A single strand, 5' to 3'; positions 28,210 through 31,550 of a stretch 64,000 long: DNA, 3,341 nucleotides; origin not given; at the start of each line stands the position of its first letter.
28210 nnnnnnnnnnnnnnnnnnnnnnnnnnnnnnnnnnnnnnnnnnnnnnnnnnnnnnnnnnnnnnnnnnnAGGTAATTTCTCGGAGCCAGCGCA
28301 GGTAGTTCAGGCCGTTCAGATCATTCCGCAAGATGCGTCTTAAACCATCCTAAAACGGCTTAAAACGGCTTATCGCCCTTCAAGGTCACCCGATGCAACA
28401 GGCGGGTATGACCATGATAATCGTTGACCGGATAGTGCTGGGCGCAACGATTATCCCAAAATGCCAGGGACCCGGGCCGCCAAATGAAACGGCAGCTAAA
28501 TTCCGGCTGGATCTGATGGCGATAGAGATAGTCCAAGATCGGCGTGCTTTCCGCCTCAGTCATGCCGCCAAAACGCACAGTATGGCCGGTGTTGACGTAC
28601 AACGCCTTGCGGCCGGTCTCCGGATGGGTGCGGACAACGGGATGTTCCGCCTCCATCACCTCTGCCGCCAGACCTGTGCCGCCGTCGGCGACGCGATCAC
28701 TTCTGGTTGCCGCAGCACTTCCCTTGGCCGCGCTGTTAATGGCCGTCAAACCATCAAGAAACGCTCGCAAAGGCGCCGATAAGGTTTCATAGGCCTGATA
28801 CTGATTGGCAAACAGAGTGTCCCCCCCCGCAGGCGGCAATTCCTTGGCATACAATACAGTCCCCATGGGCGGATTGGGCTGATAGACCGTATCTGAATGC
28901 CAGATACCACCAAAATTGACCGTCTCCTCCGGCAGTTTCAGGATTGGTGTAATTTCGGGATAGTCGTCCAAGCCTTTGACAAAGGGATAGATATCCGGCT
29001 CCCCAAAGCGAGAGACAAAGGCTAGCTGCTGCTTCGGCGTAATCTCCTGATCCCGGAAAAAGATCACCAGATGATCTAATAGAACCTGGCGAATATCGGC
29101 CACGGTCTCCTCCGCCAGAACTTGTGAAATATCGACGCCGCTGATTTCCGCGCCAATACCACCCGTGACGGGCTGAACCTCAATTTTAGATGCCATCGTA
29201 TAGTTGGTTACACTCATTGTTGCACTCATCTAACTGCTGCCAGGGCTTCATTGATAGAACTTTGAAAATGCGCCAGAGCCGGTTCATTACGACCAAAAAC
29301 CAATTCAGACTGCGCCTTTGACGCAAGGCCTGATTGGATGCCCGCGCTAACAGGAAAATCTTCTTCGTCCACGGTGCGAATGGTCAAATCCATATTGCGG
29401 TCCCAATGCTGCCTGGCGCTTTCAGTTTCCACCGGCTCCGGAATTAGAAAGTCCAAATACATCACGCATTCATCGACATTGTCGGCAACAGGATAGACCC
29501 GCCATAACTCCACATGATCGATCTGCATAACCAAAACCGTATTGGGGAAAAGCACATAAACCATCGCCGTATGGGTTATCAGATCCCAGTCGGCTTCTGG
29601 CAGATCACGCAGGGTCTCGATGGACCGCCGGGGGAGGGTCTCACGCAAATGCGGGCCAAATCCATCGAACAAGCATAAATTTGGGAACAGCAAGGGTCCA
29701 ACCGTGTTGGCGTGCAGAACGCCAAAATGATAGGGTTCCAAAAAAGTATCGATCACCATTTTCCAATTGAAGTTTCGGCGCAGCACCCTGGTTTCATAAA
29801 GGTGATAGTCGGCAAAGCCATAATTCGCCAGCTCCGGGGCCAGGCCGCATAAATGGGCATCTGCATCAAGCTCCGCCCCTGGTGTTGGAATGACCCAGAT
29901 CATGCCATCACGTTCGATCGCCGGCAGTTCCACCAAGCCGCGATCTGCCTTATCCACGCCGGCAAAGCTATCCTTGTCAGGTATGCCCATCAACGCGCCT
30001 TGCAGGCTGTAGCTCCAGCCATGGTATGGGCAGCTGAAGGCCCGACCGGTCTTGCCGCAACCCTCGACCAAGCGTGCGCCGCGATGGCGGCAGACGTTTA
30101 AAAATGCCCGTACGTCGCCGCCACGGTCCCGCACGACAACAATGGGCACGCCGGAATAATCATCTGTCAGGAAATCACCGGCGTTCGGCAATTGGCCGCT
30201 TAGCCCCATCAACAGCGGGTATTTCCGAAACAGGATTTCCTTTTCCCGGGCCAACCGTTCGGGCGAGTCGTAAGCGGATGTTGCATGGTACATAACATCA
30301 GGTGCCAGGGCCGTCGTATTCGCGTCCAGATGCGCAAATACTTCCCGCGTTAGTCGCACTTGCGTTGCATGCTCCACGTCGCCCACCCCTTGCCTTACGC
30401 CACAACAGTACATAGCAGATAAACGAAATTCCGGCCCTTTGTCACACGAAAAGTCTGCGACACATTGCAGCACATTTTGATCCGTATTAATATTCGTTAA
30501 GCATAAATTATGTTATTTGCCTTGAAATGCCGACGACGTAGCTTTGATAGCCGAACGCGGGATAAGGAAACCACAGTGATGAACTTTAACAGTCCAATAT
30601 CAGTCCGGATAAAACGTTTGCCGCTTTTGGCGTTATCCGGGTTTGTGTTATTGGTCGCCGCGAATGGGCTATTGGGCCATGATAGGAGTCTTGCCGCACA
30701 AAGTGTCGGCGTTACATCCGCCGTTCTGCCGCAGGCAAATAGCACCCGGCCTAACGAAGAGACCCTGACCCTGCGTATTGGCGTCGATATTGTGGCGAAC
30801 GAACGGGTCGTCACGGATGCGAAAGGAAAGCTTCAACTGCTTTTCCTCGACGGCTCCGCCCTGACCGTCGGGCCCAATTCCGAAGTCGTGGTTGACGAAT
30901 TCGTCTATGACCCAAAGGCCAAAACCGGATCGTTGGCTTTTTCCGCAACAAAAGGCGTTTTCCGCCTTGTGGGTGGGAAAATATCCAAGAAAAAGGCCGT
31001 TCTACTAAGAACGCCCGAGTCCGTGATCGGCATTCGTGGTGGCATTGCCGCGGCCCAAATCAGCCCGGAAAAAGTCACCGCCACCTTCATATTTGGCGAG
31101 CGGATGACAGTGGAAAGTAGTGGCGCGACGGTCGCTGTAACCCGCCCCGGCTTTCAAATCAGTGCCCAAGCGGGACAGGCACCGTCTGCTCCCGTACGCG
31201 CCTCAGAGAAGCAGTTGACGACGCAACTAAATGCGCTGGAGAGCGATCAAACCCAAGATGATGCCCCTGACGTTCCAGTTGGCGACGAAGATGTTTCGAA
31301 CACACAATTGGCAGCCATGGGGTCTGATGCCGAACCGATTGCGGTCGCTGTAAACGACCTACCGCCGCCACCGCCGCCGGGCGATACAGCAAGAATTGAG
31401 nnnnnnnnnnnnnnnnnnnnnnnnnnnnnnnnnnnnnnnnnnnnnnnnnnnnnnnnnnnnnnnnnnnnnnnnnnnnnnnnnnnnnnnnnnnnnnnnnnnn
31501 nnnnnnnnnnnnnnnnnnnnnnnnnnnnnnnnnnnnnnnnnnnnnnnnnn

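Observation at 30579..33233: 884-aa secreted protein combining a FecR-type domain with a long Gly/Ser/Thr beta-rich region and a TbpB/fHbp-like C-terminus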

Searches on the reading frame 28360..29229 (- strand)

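Call 3: search_protein_families(library=pfam, proteins=[window:28360-29229:-], max_evalue=0.01)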
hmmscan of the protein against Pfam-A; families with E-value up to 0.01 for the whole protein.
window:28360-29229:- (289 aa): 1 family
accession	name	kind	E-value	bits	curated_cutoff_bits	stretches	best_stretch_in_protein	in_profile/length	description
PF02668.22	TauD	-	5.3e-66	223.7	27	1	17-282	1-267/267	Taurine catabolism dioxygenase TauD, TfdA family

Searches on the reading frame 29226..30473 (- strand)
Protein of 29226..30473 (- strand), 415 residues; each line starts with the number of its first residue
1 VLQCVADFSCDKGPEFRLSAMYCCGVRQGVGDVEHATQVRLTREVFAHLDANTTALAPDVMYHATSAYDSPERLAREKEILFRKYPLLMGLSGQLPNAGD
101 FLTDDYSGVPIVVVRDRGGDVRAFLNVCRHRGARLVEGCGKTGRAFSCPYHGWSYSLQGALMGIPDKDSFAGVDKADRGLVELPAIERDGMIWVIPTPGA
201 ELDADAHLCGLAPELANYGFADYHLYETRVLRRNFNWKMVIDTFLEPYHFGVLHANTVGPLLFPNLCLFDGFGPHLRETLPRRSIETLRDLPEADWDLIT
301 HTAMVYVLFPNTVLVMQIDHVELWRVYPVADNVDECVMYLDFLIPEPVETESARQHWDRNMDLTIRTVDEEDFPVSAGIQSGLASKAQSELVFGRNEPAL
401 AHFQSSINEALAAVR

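Call 3: search_protein_families(library=pfam, proteins=[window:29226-30473:-], max_evalue=0.01)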
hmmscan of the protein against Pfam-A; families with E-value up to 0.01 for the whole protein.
window:29226-30473:- (415 aa): 2 families
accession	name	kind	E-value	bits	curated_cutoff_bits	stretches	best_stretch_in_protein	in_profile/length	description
PF00848.25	Ring_hydroxyl_A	-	1.3e-29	104.1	24.9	1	220-412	1-207/208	Ring hydroxylating alpha subunit (catalytic domain)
PF00355.32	Rieske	-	3.6e-19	68.9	20.3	1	92-169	8-83/88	Rieske [2Fe-2S] domain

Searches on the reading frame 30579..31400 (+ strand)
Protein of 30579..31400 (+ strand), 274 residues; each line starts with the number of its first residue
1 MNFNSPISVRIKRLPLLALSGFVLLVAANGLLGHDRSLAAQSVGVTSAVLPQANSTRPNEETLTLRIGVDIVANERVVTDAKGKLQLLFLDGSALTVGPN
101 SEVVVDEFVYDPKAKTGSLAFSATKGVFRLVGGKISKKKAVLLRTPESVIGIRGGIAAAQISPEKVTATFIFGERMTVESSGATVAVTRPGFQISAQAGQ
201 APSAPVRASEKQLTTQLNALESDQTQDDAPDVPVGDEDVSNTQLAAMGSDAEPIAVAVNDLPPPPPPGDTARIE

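Call 4: search_protein_families(library=pfam, proteins=[window:30579-31400:+], max_evalue=10)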
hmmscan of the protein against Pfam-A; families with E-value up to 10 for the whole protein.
window:30579-31400:+ (274 aa): 2 families
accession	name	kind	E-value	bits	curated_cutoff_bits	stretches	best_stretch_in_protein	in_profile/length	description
PF04773.18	FecR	-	1.2e-07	32.5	24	1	76-168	2-89/97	FecR protein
PF20080.4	ALTTAQ_rpt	-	2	8.6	26.4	1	214-226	22-34/38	ALTTAQ repeat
